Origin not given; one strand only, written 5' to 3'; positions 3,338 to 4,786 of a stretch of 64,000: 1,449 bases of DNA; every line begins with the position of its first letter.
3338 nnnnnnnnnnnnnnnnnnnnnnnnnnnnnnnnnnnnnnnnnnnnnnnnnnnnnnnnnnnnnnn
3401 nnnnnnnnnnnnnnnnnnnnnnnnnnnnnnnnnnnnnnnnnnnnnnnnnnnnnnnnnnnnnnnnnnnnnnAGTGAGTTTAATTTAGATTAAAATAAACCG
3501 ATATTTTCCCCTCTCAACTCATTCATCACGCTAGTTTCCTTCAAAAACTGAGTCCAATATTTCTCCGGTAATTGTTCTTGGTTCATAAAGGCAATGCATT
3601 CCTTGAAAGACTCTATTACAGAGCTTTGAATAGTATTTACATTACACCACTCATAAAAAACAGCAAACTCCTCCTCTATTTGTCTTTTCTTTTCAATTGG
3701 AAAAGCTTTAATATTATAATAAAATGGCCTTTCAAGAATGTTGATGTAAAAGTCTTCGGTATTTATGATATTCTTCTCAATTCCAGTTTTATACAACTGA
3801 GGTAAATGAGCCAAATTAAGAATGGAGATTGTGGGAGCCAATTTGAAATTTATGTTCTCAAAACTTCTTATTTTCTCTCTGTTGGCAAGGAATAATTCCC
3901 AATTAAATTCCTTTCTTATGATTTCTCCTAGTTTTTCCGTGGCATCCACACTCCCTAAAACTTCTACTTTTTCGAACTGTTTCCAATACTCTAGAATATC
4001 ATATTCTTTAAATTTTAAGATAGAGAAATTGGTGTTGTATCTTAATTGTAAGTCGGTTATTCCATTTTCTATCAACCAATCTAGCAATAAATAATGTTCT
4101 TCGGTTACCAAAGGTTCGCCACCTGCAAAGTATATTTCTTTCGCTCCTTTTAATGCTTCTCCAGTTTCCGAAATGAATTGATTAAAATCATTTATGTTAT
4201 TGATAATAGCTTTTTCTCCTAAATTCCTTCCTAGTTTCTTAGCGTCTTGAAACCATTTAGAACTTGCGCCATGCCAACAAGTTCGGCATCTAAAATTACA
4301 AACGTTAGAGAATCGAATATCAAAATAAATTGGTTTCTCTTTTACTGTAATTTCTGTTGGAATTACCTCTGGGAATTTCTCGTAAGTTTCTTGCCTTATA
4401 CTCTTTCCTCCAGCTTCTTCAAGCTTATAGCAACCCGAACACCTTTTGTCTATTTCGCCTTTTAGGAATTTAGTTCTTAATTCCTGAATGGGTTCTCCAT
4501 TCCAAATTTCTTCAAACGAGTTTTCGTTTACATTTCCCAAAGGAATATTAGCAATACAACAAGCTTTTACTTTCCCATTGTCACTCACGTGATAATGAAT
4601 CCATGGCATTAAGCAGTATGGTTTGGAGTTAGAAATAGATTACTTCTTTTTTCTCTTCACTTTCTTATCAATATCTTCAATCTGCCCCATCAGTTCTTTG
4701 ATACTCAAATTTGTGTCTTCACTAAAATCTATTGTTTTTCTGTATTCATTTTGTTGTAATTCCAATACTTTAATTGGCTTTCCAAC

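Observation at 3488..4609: Orphan radical SAM enzyme with the auxiliary Cys-rich (twitch/SPASM-like) domain at the N-terminus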

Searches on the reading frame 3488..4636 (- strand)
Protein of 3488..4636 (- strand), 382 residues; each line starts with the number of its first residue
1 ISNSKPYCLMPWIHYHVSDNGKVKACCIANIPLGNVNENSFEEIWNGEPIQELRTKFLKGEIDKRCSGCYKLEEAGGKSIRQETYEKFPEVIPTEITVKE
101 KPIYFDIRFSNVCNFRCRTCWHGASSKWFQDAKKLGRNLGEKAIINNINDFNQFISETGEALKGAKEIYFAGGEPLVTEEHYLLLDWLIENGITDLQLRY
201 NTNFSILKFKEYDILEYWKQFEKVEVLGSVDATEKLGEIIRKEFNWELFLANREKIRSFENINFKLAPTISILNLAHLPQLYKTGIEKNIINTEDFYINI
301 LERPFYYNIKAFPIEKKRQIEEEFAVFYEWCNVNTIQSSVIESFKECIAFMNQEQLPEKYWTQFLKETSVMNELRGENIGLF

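Call 3: search_protein_families(library=ncbifam, proteins=[window:3488-4609:-], max_evalue=1)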
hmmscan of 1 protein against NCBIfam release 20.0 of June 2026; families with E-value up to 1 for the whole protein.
window:3488-4609:- (373 aa): 29 families (the best 25 are shown)
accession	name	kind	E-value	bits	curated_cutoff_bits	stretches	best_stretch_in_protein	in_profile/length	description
NF033640.1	N_Twi_rSAM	subfamily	4.5e-104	348.7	170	1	1-370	7-387/398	twitch domain-containing radical SAM protein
TIGR04055.1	rSAM_NirJ2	equivalog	4.4e-11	42.9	500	2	8-78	245-312/326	putative heme d1 biosynthesis radical SAM protein NirJ2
TIGR04317.1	W_rSAM_matur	equivalog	3e-08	33.2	380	1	98-263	8-152/349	tungsten cofactor oxidoreductase radical SAM maturase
TIGR04340.1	rSAM_ACGX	hypoth_equivalog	4.6e-08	32.7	400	2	96-279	5-172/341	radical SAM/SPASM domain protein, ACGX system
NF038283.1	viperin_w_prok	equivalog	3.1e-07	29.9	180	1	100-266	8-167/281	viperin family antiviral radical SAM protein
TIGR04054.1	rSAM_NirJ1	equivalog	4.3e-07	28.9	650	2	100-185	42-112/387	putative heme d1 biosynthesis radical SAM protein NirJ1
TIGR04546.1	rSAM_ahbC_deAc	equivalog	1.5e-06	27.3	650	2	8-73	301-369/390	12,18-didecarboxysiroheme deacetylase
TIGR04251.1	SCM_rSAM_ScmF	equivalog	2e-06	27.5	400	2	94-194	6-89/353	SynChlorMet cassette radical SAM/SPASM protein ScmF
TIGR04545.1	rSAM_ahbD_hemeb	equivalog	6.9e-06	25.7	500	1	7-67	257-315/339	heme b synthase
NF050035.1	rSAM_WgK_link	exception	7.5e-06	25.2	650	2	12-64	282-338/367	radical SAM/SPASM peptide maturase WgkB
TIGR04051.1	rSAM_NirJ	equivalog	3.3e-05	23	515.45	2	20-70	277-328/354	heme d1 biosynthesis radical SAM protein NirJ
TIGR04250.1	SCM_rSAM_ScmE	equivalog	4.3e-05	22.6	400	1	94-184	3-78/358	SynChlorMet cassette radical SAM/SPASM protein ScmE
TIGR04347.1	pseudo_SAM_Halo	equivalog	5.9e-05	22.5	525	1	100-185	44-114/390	TIGR04347 family pseudo-SAM/SPASM protein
TIGR03962.1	mycofact_rSAM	equivalog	0.0001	21.6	265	1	92-273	10-170/339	mycofactocin radical SAM maturase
TIGR04303.1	GeoRSP_rSAM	equivalog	0.00034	20.3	400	1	8-72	247-309/325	GeoRSP system radical SAM/SPASM protein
TIGR02666.1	moaA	equivalog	0.00064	18.8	284.05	1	100-198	16-103/336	GTP 3',8-cyclase MoaA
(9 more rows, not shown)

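Call 4: search_protein_families(library=pfam, proteins=[window:3488-4609:-], max_evalue=1)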
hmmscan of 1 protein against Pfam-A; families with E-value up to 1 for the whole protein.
window:3488-4609:- (373 aa): 3 families
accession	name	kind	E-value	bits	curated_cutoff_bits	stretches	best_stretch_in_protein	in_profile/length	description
PF13186.11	SPASM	-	1.7e-12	47.9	21.5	1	2-61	4-67/67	Iron-sulfur cluster-binding domain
PF04055.27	Radical_SAM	-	7.5e-06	26.6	29.5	1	99-248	2-137/166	Radical SAM superfamily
PF13353.11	Fer4_12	-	0.0073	17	22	1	100-174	11-71/137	4Fe-4S single cluster domain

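Call 5: find_homologous_proteins(query=window:3488-4609:-, max_evalue=0.00001)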
Query window:3488-4609:- (373 aa): 1738 proteins with E <= 0.00001 among 3420 candidates; the best 120 are listed.
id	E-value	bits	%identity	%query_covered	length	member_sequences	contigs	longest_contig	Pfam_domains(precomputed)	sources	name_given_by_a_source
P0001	1.6e-251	852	99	100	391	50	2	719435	PF13186.12,PF04055.28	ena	-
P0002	2.1e-216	736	87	98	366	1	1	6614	PF13186.12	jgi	jgi:MoaA/NifB/PqqE/SkfB family radical SAM enzyme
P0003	3.2e-212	723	82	99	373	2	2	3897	PF13186.12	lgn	-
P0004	4.3e-211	719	83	99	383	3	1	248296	PF13186.12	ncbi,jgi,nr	ncbi:twitch domain-containing radical SAM protein [Flavobacteriales bacterium]|nr:twitch domain-cont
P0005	4.0e-210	716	82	99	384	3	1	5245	PF13186.12,PF04055.28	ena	-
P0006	6.7e-195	666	76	99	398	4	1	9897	PF13186.12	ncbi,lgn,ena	-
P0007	3.0e-193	660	74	99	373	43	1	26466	PF13186.12,PF04055.28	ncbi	-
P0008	3.8e-188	643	73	100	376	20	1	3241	PF13186.12,PF04055.28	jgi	jgi:MoaA/NifB/PqqE/SkfB family radical SAM enzyme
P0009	1.8e-186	638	73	99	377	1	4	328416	PF13186.12,PF04055.28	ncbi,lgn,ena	-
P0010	4.1e-184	630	71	99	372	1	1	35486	PF13186.12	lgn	-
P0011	1.4e-183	628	72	99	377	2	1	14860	PF13186.12,PF04055.28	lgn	-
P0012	2.2e-178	611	70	99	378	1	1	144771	PF13186.12,PF04055.28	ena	-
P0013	6.3e-173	593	67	98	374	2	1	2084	PF13186.12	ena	-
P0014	9.7e-162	556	62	100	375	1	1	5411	PF13186.12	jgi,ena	-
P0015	8.4e-161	553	66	99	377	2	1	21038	PF13186.12,PF04055.28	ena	-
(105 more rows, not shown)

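Call 9: find_related_loci(query=A1, collection=genome_contigs, flank=10000)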
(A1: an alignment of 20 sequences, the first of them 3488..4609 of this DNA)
Query A1 (373 aa) in genome_contigs; peptide patterns used: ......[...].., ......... (x = any residue, [..] = any of these).
290 stretches matched a pattern; 243 encode a relative of the query (tblastn E <= 1e-3); the best 80 are kept; 80 distinct loci.
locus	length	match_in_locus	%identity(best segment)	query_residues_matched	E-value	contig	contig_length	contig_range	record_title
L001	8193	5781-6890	82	1-370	0e+0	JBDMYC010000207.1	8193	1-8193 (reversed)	MAG: Flavobacteriales bacterium isolate NSW1.bin.42 k97_744006, whole genome shotgun sequence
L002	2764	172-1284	80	1-371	0e+0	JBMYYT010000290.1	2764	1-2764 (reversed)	MAG: Flavobacteriales bacterium isolate ME_XS_2208_bin_25 ME_XS_2208_bin_25_311, whole genome shotgun sequence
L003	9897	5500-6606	76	1-369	0e+0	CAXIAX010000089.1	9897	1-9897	MAG TPA_asm: uncultured Flavobacteriales bacterium isolate ERR7163068_concoct_1 genome assembly, contig: ERZ8868305.5789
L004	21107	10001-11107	74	1-369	0e+0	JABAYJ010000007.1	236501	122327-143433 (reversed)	MAG: Flavobacteriales bacterium isolate HE327_NSB006 NODE_31_length_236501_cov_10.528713, whole genome shotgun sequence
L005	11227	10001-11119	74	1-373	0e+0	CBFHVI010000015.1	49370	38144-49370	MAG: Flavobacteriales bacterium isolate AGTU_92_bin_4_strict genome assembly, contig: AGTU_92_bin_4_strict_c15, whole ge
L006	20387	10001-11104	73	1-368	0e+0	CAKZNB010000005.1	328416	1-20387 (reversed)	MAG TPA_asm: uncultured Flavobacteriales bacterium isolate ERR2094167_bin.72_CONCOCT_v1.1_MAG genome assembly, contig: E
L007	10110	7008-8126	73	1-373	0e+0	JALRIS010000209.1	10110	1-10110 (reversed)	MAG: Flavobacteriales bacterium isolate QJ.25 QJ_1161730, whole genome shotgun sequence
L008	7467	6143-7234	63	1-369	3e-159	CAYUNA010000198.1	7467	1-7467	MAG TPA_asm: uncultured Saprospiraceae bacterium isolate SRP268394_co1_8 genome assembly, contig: NODE_14553_length_7467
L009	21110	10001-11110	63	1-372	1e-157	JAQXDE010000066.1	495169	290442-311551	MAG: Saprospiraceae bacterium isolate cluster4_bin.60 k119_459591, whole genome shotgun sequence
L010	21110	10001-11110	60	1-372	3e-155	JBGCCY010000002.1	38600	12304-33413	MAG: Saprospiraceae bacterium isolate SGMAG-95 contig2, whole genome shotgun sequence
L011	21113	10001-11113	61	1-373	9e-155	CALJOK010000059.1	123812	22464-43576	MAG: uncultured Saprospiraceae bacterium isolate B3_Bin_Bin_130_1 genome assembly, contig: c_000000972412, whole genome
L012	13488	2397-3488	62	1-369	3e-154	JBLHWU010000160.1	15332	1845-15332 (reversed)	MAG: Saprospiraceae bacterium isolate 3300046534_148 Ga0491194_0008677, whole genome shotgun sequence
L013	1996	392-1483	62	1-369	8e-166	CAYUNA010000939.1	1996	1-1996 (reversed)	MAG TPA_asm: uncultured Saprospiraceae bacterium isolate SRP268394_co1_8 genome assembly, contig: NODE_71372_length_1996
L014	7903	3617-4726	61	1-372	6e-154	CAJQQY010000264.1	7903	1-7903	MAG: uncultured Saprospiraceae bacterium isolate 3_20180529_Bin_METABAT_102_1 genome assembly, contig: c_000005321942, w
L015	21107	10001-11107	59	1-370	5e-153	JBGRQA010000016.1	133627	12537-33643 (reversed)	MAG: Marinifilaceae bacterium isolate MAG7-MS28 MAG_Ocu_7_all_MS28_25, whole genome shotgun sequence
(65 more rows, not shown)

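Call 20: search_solved_structures(query=A1, max_evalue=1, show_alignments=3)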
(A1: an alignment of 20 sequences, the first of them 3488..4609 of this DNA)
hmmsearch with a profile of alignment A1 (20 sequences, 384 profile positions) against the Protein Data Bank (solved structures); distinct sequences matched with E-value up to 1: 12.
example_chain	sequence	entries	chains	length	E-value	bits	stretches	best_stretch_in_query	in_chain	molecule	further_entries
6q2p_A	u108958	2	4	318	0.005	19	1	86-136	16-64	Radical S-adenosyl methionine domain-containing protein 2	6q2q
5vsl_A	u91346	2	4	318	0.0051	19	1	86-136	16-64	Radical S-adenosyl methionine domain-containing protein 2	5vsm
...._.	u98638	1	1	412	0.096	14.8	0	6-48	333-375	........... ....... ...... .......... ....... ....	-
5nbn_E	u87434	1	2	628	0.22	13.7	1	270-337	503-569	Actin-like protein ARP8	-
9dgw_A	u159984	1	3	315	0.23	13.6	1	97-138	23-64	Radical SAM core domain-containing protein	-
9dfw_A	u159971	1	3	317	0.23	13.6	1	97-138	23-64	Radical SAM core domain-containing protein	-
4am6_A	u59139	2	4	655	0.23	13.6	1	270-337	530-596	ACTIN-LIKE PROTEIN ARP8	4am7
7n7i_A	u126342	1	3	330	0.24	13.5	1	98-138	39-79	Viperin-like enzyme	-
6b4c_A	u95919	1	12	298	0.35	13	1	98-139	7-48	Viperin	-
8a5a_U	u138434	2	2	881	0.35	13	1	270-337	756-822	Actin-like protein ARP8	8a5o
4m7s_A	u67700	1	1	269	0.57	12.3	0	29-72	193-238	BtrN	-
4m7t_A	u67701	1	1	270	0.63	12.1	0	29-72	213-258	BtrN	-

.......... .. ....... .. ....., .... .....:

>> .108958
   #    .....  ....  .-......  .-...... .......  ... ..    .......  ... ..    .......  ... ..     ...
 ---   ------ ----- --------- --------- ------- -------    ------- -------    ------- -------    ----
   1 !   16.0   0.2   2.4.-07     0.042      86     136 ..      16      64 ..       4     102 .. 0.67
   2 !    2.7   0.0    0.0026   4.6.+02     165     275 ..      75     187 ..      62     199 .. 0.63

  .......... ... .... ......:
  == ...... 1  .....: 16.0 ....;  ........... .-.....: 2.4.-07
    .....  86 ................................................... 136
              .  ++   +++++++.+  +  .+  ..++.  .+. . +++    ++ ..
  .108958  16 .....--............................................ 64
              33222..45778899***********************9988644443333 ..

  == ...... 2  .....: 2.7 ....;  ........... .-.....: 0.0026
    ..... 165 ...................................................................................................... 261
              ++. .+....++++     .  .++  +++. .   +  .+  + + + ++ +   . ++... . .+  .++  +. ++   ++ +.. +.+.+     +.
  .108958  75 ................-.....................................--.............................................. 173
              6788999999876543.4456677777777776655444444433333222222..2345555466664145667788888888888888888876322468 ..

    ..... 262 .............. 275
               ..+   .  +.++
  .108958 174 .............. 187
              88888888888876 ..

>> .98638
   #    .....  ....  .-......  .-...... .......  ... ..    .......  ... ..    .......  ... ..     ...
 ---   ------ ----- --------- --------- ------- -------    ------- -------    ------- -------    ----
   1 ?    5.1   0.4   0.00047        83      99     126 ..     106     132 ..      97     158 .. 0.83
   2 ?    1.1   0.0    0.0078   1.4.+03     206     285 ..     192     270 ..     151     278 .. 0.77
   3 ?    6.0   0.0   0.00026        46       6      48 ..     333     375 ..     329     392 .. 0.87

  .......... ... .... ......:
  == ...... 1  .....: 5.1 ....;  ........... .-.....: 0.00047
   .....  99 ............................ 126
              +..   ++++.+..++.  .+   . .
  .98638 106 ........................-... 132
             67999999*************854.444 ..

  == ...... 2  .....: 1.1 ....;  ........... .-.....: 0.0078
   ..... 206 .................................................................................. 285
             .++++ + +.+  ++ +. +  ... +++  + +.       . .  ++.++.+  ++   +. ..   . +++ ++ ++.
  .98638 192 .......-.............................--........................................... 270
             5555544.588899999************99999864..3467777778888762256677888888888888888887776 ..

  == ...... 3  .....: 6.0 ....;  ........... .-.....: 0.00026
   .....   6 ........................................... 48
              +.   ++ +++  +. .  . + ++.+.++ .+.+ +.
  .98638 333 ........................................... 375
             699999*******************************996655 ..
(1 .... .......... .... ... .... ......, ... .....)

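Call 25: search_protein_representatives(protein=window:3488-4636:-)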
Query: 382 residues. Proteins with E-value up to 0.001 (for the whole library): 11405; up to 1e-10: 5716; up to 1e-30: 1063. The best 150 are listed.
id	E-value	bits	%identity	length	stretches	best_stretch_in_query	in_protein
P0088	3.1e-148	510.4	60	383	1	2-379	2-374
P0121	1.8e-124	432.1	33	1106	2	2-379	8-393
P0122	7.9e-102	357.6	45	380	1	10-379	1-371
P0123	6.5e-100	351.3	33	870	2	6-315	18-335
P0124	7.8e-100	351.0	44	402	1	2-378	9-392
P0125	9.1e-99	347.5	45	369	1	10-381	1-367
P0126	2.0e-98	346.4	45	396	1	5-378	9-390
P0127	6.4e-97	341.4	31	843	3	5-379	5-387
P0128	1.0e-96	340.7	44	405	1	4-379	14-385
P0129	1.1e-94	334.0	41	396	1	3-379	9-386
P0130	3.0e-92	326.1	42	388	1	6-378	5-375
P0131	1.6e-91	323.7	41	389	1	5-379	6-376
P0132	7.3e-91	321.5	42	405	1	6-379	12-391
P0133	1.2e-90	320.8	32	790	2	4-379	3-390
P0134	7.8e-90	318.1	45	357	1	4-324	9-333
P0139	2.1e-83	297.0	39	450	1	4-377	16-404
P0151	7.5e-74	265.5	32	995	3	5-318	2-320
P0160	1.3e-70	254.8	36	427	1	5-381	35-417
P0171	1.6e-67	244.6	36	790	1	4-377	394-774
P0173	5.3e-67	243.0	29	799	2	4-321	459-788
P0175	7.3e-67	242.5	32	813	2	2-378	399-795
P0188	1.6e-65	238.1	35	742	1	6-338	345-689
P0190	2.9e-65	237.2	37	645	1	3-378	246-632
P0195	1.0e-64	235.4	34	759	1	3-379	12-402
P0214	3.1e-63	230.5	36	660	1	5-376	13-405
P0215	3.7e-63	230.3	36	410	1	2-378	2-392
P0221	3.6e-62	227.0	32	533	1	4-379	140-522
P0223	4.7e-62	226.7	36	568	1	2-379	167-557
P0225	6.6e-62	226.2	34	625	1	3-379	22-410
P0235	4.0e-61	223.6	37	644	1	2-326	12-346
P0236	4.0e-61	223.6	34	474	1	1-378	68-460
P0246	2.1e-60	221.2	34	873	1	3-368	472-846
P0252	5.6e-60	219.8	32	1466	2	4-379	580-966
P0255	7.9e-60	219.3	35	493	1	6-329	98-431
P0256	8.1e-60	219.3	33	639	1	7-378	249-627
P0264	2.2e-59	217.9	38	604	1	6-355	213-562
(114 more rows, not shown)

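Call 26: search_protein_families(library=pfam, proteins=[P0171, P0173, P0175, P0188, P0190, P0221, P0223, P0246, P0252, P0264], max_evalue=0.001)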
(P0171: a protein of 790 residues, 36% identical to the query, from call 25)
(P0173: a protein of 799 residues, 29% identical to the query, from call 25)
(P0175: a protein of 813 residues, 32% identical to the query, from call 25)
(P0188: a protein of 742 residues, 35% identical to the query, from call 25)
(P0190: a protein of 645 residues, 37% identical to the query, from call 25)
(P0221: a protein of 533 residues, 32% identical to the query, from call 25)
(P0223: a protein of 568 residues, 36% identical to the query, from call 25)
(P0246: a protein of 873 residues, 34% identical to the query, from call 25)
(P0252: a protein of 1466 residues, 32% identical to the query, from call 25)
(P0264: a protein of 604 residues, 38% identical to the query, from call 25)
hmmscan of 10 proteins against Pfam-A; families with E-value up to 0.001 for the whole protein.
P0171 (790 aa): 25 families
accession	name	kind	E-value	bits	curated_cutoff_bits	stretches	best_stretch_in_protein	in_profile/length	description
PF07719.23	TPR_2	-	6.4e-51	166.7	27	4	212-243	3-34/34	Tetratricopeptide repeat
PF00515.34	TPR_1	-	8.2e-43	143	27.8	4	212-242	3-33/34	Tetratricopeptide repeat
PF13431.12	TPR_17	-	9.1e-43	141.4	24.4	1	199-230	2-33/34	Tetratricopeptide repeat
PF13414.12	TPR_11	-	8.6e-37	125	26.8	4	186-224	4-42/42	TPR repeat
PF13181.12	TPR_8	-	1.5e-33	112.5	25.7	1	212-242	3-33/34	Tetratricopeptide repeat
PF14559.12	TPR_19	-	7.2e-33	113.2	25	7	188-247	3-62/68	Tetratricopeptide repeat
PF13428.12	TPR_14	-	2e-29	99.5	23.5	2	215-251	6-42/44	Tetratricopeptide repeat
PF13432.12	TPR_16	-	4.9e-29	100.8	32.7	3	215-277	2-64/65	Tetratricopeptide repeat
PF13424.12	TPR_12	-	1.5e-28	99.2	30.1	4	179-240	6-75/77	Tetratricopeptide repeat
PF13176.12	TPR_7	-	2.3e-19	68.2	27.9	0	216-243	5-32/36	Tetratricopeptide repeat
PF13374.12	TPR_10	-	7.9e-17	61.1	27.5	0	213-239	5-31/42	Tetratricopeptide repeat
PF23914.1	TPR_CcmH_CycH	-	1.2e-16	61.4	42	1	209-313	51-156/158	Cytochrome c-type biogenesis protein H TPR domain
PF13371.12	TPR_9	-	3.1e-12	46.8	35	1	216-281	1-66/73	Tetratricopeptide repeat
PF04055.27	Radical_SAM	-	1.6e-09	38.6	29.5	1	506-665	2-147/166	Radical SAM superfamily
PF07721.20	TPR_4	-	1.8e-09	37.7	27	0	211-233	2-24/26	Tetratricopeptide repeat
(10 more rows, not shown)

P0173 (799 aa): 2 families
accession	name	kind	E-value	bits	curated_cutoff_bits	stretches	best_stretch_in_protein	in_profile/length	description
PF04055.27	Radical_SAM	-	1.4e-19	71.3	29.5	2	117-281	3-151/166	Radical SAM superfamily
PF13186.11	SPASM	-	4.8e-12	46.4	21.5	2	7-68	1-66/67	Iron-sulfur cluster-binding domain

P0175 (813 aa): 3 families
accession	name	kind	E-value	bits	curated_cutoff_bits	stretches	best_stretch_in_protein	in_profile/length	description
PF04055.27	Radical_SAM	-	7.8e-16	59.1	29.5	1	518-681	5-148/166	Radical SAM superfamily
PF13353.11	Fer4_12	-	8.4e-11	42.8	22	1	518-653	13-122/137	4Fe-4S single cluster domain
PF13186.11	SPASM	-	1.9e-10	41.3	21.5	1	405-469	1-67/67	Iron-sulfur cluster-binding domain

P0188 (742 aa): 3 families
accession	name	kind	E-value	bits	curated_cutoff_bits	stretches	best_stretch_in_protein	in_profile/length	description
PF05050.19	Methyltransf_21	-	1.8e-13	51.4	22.7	1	71-256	1-172/173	Methyltransferase FkbM domain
PF04055.27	Radical_SAM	-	2.5e-10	41.2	29.5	1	455-615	3-148/166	Radical SAM superfamily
PF13186.11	SPASM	-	1.3e-09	38.6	21.5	1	347-408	1-66/67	Iron-sulfur cluster-binding domain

P0190 (645 aa): 3 families
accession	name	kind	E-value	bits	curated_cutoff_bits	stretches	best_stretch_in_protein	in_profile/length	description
PF08238.18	Sel1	-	8.9e-28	96.2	30.7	3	28-62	1-35/36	Sel1 repeat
PF13186.11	SPASM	-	1.4e-12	48.2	21.5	1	251-315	1-67/67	Iron-sulfur cluster-binding domain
PF04055.27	Radical_SAM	-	1.1e-06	29.4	29.5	1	361-510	3-138/166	Radical SAM superfamily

P0221 (533 aa): 2 families
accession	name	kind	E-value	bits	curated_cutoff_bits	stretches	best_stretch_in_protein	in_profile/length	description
PF13186.11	SPASM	-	4.2e-09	37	21.5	1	144-206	1-67/67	Iron-sulfur cluster-binding domain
PF04055.27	Radical_SAM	-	2.4e-08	34.7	29.5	1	252-409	3-147/166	Radical SAM superfamily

P0223 (568 aa): 2 families
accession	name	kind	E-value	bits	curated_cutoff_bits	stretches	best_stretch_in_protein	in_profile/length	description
PF13186.11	SPASM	-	7.6e-11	42.6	21.5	1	173-238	1-67/67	Iron-sulfur cluster-binding domain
PF04055.27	Radical_SAM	-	2.5e-05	25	29.5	1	283-437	2-139/166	Radical SAM superfamily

P0246 (873 aa): 6 families
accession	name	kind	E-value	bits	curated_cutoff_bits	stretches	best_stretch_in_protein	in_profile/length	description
PF00535.33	Glycos_transf_2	-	2.1e-31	109.5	23.3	1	19-147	1-127/168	Glycosyl transferase family 2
PF13641.12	Glyco_tranf_2_3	-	2.1e-10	41.4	27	1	18-121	3-109/230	Glycosyltransferase like family 2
PF13186.11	SPASM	-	3e-10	40.7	21.5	1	477-541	1-67/67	Iron-sulfur cluster-binding domain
PF10111.15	Glyco_tranf_2_2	-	3.4e-08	33.7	27.3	1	26-119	10-102/276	Glycosyltransferase like family 2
PF04055.27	Radical_SAM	-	6.8e-06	26.8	29.5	1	588-736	3-139/166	Radical SAM superfamily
PF13704.12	Glyco_tranf_2_4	-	1.4e-05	26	27.5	1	26-116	2-89/98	Glycosyl transferase family 2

P0252 (1466 aa): 5 families
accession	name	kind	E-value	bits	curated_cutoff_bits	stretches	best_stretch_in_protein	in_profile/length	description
PF13186.11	SPASM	-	7.5e-19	68.2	21.5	2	15-76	1-64/67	Iron-sulfur cluster-binding domain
PF04055.27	Radical_SAM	-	1.7e-10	41.7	29.5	1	696-847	4-142/166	Radical SAM superfamily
PF07719.23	TPR_2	-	2.3e-08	34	27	0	1181-1212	2-33/34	Tetratricopeptide repeat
PF00515.34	TPR_1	-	6.8e-05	23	27.8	0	1185-1212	6-33/34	Tetratricopeptide repeat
PF13414.12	TPR_11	-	0.00086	19.4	26.8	0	1187-1215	1-29/42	TPR repeat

P0264 (604 aa): 2 families
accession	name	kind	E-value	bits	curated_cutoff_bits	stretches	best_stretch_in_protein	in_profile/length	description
PF13186.11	SPASM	-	6.8e-16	58.8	21.5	1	215-277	1-66/67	Iron-sulfur cluster-binding domain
PF04055.27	Radical_SAM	-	6.8e-09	36.6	29.5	1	319-471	3-141/166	Radical SAM superfamily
